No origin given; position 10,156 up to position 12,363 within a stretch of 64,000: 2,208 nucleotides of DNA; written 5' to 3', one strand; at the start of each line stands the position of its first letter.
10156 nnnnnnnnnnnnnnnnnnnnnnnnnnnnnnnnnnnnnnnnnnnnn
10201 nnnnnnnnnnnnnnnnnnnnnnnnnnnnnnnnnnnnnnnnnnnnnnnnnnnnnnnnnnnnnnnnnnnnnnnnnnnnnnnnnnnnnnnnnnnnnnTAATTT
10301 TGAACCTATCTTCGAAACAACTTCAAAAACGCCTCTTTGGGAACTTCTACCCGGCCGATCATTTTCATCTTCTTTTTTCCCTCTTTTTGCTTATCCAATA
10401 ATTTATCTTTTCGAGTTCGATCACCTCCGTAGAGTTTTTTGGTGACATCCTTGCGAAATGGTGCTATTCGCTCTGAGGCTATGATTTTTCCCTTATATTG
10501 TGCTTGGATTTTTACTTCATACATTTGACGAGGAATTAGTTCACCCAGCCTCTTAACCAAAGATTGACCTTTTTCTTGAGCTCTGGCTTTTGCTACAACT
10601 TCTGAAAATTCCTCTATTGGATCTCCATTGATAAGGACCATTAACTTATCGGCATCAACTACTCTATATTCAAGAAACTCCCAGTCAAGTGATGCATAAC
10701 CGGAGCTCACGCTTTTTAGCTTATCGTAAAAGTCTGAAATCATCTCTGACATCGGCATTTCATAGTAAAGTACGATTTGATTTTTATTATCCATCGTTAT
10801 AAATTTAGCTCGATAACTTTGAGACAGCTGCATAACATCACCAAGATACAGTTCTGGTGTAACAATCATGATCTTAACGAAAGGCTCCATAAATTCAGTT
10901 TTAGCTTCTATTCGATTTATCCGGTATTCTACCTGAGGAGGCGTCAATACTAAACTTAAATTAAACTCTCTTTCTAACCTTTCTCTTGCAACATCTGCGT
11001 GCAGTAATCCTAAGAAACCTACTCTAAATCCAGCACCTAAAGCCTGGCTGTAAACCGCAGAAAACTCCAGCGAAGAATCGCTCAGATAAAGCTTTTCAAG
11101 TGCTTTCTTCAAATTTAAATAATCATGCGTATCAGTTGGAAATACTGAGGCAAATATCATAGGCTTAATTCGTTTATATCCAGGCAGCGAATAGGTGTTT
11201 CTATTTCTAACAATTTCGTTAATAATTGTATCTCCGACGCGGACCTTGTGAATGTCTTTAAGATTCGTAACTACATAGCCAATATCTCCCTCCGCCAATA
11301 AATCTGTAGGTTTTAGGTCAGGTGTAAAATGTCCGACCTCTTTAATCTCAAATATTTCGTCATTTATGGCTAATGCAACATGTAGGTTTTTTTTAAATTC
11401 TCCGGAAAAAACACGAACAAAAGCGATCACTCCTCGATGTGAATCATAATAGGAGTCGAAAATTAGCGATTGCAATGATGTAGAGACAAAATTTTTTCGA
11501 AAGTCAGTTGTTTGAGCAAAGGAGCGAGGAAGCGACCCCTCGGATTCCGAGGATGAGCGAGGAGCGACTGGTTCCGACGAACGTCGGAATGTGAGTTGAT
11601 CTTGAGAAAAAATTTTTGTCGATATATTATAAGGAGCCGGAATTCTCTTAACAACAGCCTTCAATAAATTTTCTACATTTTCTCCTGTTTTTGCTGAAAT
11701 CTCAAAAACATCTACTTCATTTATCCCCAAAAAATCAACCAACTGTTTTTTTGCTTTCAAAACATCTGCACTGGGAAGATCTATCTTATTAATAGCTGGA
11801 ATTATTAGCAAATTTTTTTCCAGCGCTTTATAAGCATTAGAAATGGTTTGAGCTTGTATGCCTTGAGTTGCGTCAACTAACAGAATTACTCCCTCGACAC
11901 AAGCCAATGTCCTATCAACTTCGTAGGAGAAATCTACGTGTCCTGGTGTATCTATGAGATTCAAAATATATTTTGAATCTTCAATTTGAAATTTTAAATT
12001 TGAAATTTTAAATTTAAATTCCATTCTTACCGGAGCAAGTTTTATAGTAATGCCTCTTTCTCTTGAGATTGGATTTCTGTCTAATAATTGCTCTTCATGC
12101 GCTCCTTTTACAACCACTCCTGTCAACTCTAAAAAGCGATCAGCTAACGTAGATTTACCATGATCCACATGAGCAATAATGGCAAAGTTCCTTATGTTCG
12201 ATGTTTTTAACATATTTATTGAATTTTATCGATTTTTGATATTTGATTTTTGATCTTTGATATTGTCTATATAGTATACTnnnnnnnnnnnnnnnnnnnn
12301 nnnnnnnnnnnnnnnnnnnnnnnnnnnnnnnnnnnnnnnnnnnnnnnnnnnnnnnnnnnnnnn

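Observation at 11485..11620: Palindromic element with terminal inverted repeats inserted in-frame in the housekeeping GTPase gene lepA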

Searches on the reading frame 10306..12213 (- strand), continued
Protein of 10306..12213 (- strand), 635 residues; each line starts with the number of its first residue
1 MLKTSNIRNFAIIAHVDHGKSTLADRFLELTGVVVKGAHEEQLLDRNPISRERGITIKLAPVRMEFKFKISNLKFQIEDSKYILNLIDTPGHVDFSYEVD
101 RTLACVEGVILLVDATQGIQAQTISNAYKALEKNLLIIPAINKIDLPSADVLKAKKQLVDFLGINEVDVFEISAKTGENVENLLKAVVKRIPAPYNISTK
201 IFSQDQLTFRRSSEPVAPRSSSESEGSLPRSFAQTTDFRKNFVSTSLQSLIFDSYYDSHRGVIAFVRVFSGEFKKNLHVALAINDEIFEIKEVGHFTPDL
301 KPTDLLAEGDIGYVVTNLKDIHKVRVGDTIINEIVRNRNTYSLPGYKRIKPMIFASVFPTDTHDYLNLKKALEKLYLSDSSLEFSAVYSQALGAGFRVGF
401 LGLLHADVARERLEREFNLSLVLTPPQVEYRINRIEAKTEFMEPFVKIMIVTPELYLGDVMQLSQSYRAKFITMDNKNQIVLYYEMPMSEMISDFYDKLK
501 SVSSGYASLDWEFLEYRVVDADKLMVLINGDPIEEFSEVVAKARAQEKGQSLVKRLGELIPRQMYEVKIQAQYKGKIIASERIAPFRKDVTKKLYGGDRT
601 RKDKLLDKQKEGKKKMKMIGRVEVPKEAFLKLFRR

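Call 21: find_encoding_contigs(protein=P0014, flank=10000, max_places=3)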
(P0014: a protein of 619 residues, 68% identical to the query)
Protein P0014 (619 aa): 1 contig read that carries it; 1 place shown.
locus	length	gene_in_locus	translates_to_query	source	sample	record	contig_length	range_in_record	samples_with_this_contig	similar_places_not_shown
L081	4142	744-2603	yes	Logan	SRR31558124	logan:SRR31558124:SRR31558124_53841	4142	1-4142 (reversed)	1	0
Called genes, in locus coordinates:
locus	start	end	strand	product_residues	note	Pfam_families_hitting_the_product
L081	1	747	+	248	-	?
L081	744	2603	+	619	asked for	PF00009:GTP_EFTU, PF01926:MMR_HSR1 (weak), PF00071:Ras (weak), PF03144:GTP_EFTU_D2, PF22042:EF-G_D2 (weak), PF14492:EFG_III (faint), PF00679:EFG_C, PF06421:LepA_C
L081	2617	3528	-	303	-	PF00892:EamA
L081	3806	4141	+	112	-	?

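Call 22: find_encoding_contigs(protein=P0012, flank=10000, max_places=3)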
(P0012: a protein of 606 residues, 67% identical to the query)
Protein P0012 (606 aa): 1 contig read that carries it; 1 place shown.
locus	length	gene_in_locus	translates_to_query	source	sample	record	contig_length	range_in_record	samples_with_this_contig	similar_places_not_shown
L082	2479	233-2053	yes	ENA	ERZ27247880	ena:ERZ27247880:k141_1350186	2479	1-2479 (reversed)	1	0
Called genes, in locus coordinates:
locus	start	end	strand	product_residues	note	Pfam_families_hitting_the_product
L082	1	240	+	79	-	?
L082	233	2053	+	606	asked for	PF00009:GTP_EFTU, PF00071:Ras (weak), PF22042:EF-G_D2 (weak), PF03144:GTP_EFTU_D2, PF14492:EFG_III (faint), PF00679:EFG_C, PF06421:LepA_C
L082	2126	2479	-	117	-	?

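Call 62: predict_structure(alignment_id=A2)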
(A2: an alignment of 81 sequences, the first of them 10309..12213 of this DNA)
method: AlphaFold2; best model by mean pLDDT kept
length: 635 residues; sequences in the alignment: 81
mean_pLDDT: 79.2   pTM: 0.75
mean pLDDT of the five models: 79.2, 78.7, 78.2, 73.6, 73.2
residues with pLDDT >= 90: 224; 70-90: 241; 50-70: 124; < 50: 46
segments of 3 or more residues with pLDDT < 50: 55-57, 205-243
pLDDT, mean of each block of 10 residues (from residue 1): 83 83 89 79 58 54 87 69 87 67 90 90 85 93 93 93 94 95 96 76 44 39 38 40 70 86 91 95 91 85 93 92 84 76 65 67 78 74 75 73 66 73 67 89 92 91 94 85 92 84 84 90 91 84 91 87 86 95 77 58 69 68 73 59
secondary structure, 60 per line:
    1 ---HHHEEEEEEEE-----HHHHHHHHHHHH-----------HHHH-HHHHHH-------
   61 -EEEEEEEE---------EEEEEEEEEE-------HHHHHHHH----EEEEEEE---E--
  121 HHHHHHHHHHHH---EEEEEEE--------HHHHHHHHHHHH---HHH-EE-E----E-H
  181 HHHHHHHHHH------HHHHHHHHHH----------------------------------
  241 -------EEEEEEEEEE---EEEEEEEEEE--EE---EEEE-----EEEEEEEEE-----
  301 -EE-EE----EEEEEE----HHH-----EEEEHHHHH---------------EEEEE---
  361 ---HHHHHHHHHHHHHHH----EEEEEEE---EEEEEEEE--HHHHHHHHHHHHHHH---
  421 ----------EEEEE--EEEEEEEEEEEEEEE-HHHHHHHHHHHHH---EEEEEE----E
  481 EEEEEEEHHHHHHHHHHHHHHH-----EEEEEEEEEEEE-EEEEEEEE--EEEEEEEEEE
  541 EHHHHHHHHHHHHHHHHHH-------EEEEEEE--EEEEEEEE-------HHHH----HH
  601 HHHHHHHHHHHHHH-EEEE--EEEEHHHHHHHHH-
elements in order: E7-14 H20-31 H43-46 H48-53 E62-69 E79-88 H96-103 E108-114 H121-132 E136-142 H151-162 H180-190 H197-206 E248-257 E261-270 E278-281 E287-295 E311-316 E329-332 H333-337 E353-357 H364-378 E383-389 E393-400 H403-417 E431-435 E438-452 H454-466 E470-475 E480-487 H488-502 E508-519 E521-528 E531-541 H542-559 E567-573 E576-583 H591-594 H599-614 E616-619 E622-625 H626-634
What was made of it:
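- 11483..11623 (-): W-type palindromic element, about 141 nt, in frame (LepA residues about 197-243). AlphaFold pLDDT is below 50 for residues 205-243 only, with well-folded domains on both sides (call 62).
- On RPE-like in-frame palindromic repeats (functional class): In the AlphaFold model of LepA, residues 205-243 have pLDDT below 50 and lie between two confidently folded domains (call 62).
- pLDDT is below 50 only at 55-57 and 205-243 (call 62). The peptide is predicted to be disordered (call 62).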

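Call 80: find_encoding_contigs(protein=P0077, flank=10000, max_places=2)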
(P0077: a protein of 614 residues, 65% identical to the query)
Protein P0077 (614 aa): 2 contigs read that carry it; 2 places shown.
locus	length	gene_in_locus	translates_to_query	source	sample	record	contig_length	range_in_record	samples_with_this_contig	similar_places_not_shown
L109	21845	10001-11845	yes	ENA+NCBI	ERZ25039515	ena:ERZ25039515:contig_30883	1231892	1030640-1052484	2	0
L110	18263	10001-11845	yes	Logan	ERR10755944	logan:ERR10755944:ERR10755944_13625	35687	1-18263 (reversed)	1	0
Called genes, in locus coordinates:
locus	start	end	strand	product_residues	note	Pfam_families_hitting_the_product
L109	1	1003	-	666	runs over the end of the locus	PF26626:DUF8201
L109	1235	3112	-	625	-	-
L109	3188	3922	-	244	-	PF13489:Methyltransf_23, PF08241:Methyltransf_11 (weak), PF13847:Methyltransf_31 (weak)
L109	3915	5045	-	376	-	PF02350:Epimerase_2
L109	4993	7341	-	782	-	PF00534:Glycos_transf_1 (weak), PF13692:Glyco_trans_1_4, PF00535:Glycos_transf_2, PF10111:Glyco_tranf_2_2, PF13641:Glyco_tranf_2_3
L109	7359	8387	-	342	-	PF05175:MTS, PF13489:Methyltransf_23, PF01209:Ubie_methyltran, PF06325:PrmA, PF13847:Methyltransf_31, PF08241:Methyltransf_11, PF08242:Methyltransf_12, PF13649:Methyltransf_25, +1 more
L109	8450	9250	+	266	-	PF01061:ABC2_membrane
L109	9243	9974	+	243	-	PF00005:ABC_tran, PF13304:AAA_21 (faint)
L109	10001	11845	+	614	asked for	PF00009:GTP_EFTU, PF00071:Ras (weak), PF22042:EF-G_D2 (weak), PF03144:GTP_EFTU_D2, PF00679:EFG_C, PF06421:LepA_C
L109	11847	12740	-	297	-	PF01715:IPPT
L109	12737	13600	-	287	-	PF00763:THF_DHG_CYH, PF02882:THF_DHG_CYH_C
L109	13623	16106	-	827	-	PF00521:DNA_topoisoIV, PF03989:DNA_gyraseA_C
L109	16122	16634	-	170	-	PF00719:Pyrophosphatase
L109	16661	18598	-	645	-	PF02518:HATPase_c, PF00204:DNA_gyraseB, PF01751:Toprim, PF00986:DNA_gyraseB_C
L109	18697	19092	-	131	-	PF16320:Ribosomal_L12_N, PF00542:Ribosomal_L12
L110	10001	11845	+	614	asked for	PF00009:GTP_EFTU, PF00071:Ras (weak), PF22042:EF-G_D2 (weak), PF03144:GTP_EFTU_D2, PF00679:EFG_C, PF06421:LepA_C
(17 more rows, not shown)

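Call 82: find_encoding_contigs(protein=P0096, flank=2000, max_places=1)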
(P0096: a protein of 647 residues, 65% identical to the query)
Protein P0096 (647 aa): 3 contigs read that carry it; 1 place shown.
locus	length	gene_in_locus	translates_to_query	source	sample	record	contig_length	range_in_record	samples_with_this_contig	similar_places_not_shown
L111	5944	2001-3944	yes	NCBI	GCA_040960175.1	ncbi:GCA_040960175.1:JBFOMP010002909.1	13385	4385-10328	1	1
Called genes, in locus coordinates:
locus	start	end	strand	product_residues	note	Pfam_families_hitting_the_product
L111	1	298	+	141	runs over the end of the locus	-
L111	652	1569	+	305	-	PF00892:EamA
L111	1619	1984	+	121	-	PF01687:Flavokinase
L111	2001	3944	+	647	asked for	PF00009:GTP_EFTU, PF00071:Ras (faint), PF22042:EF-G_D2 (weak), PF03144:GTP_EFTU_D2, PF00679:EFG_C, PF06421:LepA_C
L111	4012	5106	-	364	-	PF01745:IPT (faint), PF01715:IPPT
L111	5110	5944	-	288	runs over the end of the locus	PF00763:THF_DHG_CYH, PF02882:THF_DHG_CYH_C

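Call 83: find_encoding_contigs(protein=P0108, flank=2000, max_places=1)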
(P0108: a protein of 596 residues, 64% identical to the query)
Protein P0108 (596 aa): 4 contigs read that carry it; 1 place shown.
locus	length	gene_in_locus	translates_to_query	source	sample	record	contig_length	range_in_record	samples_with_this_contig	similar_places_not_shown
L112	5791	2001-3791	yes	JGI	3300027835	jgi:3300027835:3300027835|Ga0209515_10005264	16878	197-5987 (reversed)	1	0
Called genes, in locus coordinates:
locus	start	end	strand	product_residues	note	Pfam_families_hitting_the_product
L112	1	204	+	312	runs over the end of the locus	PF00892:EamA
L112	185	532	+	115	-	PF01687:Flavokinase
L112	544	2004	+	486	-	PF00224:PK, PF02887:PK_C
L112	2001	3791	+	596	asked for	PF00009:GTP_EFTU, PF00071:Ras (faint), PF03144:GTP_EFTU_D2, PF22042:EF-G_D2 (weak), PF00679:EFG_C, PF06421:LepA_C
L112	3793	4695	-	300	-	-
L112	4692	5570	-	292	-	PF01745:IPT (faint), PF01715:IPPT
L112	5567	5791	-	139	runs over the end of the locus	?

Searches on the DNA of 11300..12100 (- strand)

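Call 75: search_rna_families(source=window, start=11300, end=12100, threshold=evalue, max_evalue=1)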
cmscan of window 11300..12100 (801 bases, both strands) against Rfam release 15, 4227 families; matches with E-value up to 1: 1.
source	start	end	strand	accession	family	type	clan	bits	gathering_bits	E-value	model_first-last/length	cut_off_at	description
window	11697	11834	-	RF01443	S_pombe_snR91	Gene; snRNA; snoRNA; HACA-box;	-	19.4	50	0.92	1-144/144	no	small nucleolar RNA snR91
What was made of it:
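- There is no Rfam match (call 75).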

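Call 77: build_rna_model(alignment_id=A1, structure=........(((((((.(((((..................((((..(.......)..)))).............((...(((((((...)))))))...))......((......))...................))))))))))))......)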
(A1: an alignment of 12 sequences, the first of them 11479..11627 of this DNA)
Model R1 built from alignment A1 (12 sequences, 153 columns); structure: as given.
model positions 150; base pairs 28; branch points 2; effective number of sequences 1.79; information 0.59 bits per position. Calibrated on 0.2 Mb of random sequence (short: E-values are rough).
structure used (alignment columns):
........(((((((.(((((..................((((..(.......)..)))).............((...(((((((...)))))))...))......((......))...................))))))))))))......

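Call 78: search_with_rna_model(model_id=R1, source=window, filters=off, max_evalue=10)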
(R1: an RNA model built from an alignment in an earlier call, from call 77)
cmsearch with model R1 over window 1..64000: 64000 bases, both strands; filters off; matches with E-value up to 10: 123.
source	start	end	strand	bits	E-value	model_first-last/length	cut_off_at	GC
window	11479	11628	-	168.7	2.2e-36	1-150/150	no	0.45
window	51129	51212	-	30.9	5.4e-05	1-150/150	no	0.44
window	30902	30998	+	21.3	0.0079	1-150/150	no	0.31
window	49388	49450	+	20.1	0.015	1-150/150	no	0.27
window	50471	50582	-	17.3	0.066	1-150/150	no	0.34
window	31329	31429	-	14.8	0.24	1-150/150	no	0.36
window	11594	11683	+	13.4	0.52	1-150/150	no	0.29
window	29524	29625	+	13.3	0.55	1-150/150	no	0.27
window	49391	49436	-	13.1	0.6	1-150/150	no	0.28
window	31161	31212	-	12.6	0.77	1-150/150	no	0.21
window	36381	36441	-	12.6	0.78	1-150/150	no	0.23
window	29236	29303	-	12.2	0.97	1-150/150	no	0.26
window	15353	15385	+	12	1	1-150/150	no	0.3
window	58541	58639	-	12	1.1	1-150/150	no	0.28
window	60778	60839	-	11.9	1.1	1-150/150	no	0.24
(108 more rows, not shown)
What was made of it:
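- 11483..11623 (-): Covariance model 11479-11628, 168.7 bits (call 78).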

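Call 95: search_with_rna_model(model_id=R1, sources=[L001, L002, L003, L004, L005, L006, L007, L008, L009, L010, L011, L012, L013, L014, L015, L016, L017, L018, L019, L020, L021, L022, L023, L024, L025, L026, L027, L028, L029, L030, L031, L032, L033, L034, L035, L036, L037, L038, L039, L040, L041, L042, L043, L044, L045, L046, L047, L048, L049, L050, L051, L052, L053, L054, L055, L056, L058, L059, L082, L085, L089, L092, L096, L099, L102, L109, L111, L112], max_evalue=0.01)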
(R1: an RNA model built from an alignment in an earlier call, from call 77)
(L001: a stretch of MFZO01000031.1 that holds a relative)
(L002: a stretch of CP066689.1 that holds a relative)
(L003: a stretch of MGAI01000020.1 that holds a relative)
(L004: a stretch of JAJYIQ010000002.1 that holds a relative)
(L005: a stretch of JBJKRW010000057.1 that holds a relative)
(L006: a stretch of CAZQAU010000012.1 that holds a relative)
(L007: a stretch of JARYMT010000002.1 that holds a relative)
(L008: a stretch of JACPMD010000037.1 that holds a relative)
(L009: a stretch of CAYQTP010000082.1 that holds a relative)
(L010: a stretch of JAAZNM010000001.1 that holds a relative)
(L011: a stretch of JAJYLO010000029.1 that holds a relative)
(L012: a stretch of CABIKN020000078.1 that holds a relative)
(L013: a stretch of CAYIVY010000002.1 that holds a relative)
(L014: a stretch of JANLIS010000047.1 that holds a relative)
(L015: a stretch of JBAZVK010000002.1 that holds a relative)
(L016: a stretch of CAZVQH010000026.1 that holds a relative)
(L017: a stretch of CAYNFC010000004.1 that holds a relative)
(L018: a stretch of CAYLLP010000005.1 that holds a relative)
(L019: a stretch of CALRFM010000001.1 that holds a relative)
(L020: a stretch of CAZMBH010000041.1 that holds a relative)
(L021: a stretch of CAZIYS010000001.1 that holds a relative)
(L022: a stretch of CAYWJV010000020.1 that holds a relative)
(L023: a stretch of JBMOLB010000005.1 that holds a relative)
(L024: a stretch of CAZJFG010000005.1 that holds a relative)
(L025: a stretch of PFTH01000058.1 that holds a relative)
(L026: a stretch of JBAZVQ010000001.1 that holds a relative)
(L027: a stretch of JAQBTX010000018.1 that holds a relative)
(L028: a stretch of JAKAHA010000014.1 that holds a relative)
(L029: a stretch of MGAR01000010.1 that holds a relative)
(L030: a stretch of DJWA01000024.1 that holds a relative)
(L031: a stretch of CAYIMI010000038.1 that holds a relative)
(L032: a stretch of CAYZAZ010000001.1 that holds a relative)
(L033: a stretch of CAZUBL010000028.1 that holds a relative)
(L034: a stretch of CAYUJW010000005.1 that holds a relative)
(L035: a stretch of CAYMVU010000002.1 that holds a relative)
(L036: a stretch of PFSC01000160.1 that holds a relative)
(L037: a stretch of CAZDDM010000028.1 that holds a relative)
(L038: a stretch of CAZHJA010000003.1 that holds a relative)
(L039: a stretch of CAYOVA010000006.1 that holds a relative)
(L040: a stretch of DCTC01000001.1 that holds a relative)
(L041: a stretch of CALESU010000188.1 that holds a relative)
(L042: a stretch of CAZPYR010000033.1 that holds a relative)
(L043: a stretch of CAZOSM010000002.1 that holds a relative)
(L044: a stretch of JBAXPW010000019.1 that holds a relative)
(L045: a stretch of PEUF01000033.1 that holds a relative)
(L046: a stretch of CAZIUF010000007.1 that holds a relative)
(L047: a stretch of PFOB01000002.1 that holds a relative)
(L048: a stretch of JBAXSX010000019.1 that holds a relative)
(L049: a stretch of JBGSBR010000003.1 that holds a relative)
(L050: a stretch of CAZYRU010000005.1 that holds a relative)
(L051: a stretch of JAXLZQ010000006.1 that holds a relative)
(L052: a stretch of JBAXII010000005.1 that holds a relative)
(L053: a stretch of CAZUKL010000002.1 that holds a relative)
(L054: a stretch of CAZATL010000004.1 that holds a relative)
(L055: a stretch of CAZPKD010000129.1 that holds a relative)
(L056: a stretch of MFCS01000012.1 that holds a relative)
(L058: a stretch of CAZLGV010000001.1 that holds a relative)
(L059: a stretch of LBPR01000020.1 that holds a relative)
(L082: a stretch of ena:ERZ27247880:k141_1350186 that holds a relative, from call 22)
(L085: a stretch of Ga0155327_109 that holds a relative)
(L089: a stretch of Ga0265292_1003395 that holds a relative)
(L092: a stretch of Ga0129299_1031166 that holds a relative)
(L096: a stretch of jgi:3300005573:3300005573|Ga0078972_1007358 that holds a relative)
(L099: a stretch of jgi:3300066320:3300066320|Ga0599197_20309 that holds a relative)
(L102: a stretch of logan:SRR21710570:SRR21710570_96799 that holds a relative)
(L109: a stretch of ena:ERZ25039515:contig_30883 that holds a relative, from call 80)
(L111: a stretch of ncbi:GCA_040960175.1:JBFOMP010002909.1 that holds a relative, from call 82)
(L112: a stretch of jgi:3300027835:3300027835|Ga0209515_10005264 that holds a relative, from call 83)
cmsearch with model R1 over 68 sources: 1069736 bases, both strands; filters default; matches with E-value up to 0.01: 9.
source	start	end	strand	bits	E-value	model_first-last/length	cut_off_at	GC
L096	10280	10429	+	171.8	7.3e-36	1-150/150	no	0.5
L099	5780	5932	+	169.3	2.6e-35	1-150/150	no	0.5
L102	7355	7507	+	163.8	4.7e-34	1-150/150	no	0.51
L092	1296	1448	-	146.2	4.9e-30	1-150/150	no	0.47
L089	5935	6084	-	138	3.6e-28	1-150/150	no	0.45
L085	4599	4747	-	136.2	9.3e-28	1-150/150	no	0.48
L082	809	898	+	44.8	6.1e-07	1-150/150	no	0.36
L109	10559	10642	+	30.5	0.0011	1-150/150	no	0.42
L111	2652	2735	+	27.4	0.0056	1-150/150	no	0.4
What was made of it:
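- There were no further hits in 1.07 Mb of relatives' loci (call 95).
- Tried and rejected: It found no new loci (call 95).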

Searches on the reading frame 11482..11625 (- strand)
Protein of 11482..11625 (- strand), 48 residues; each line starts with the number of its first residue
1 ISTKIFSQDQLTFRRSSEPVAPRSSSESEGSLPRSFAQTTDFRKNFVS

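Call 71: search_protein_representatives(protein=window:11482-11625:-)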
Query: 48 residues. Proteins with E-value up to 0.001 (for the whole library): 1; up to 1e-10: 0; up to 1e-30: 0. The best 1 are listed.
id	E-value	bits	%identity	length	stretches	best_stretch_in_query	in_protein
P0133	2.2e-05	39.7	68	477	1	4-47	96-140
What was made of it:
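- Tried and rejected: Carriers are probably hidden behind element-free representatives (call 71).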

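Call 74: find_homologous_proteins(query=A3, max_evalue=0.01)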
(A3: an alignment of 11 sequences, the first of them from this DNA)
Query A3 (11 sequences) (48 aa, profile of the alignment): 1 proteins with E <= 0.01 among 6966 candidates.
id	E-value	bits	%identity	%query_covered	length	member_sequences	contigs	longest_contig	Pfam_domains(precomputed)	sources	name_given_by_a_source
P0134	2.3e-8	51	39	69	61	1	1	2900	-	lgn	-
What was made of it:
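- Tried and rejected: It returned only one 61-aa protein and missed known carriers, so it was uninformative (call 74).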
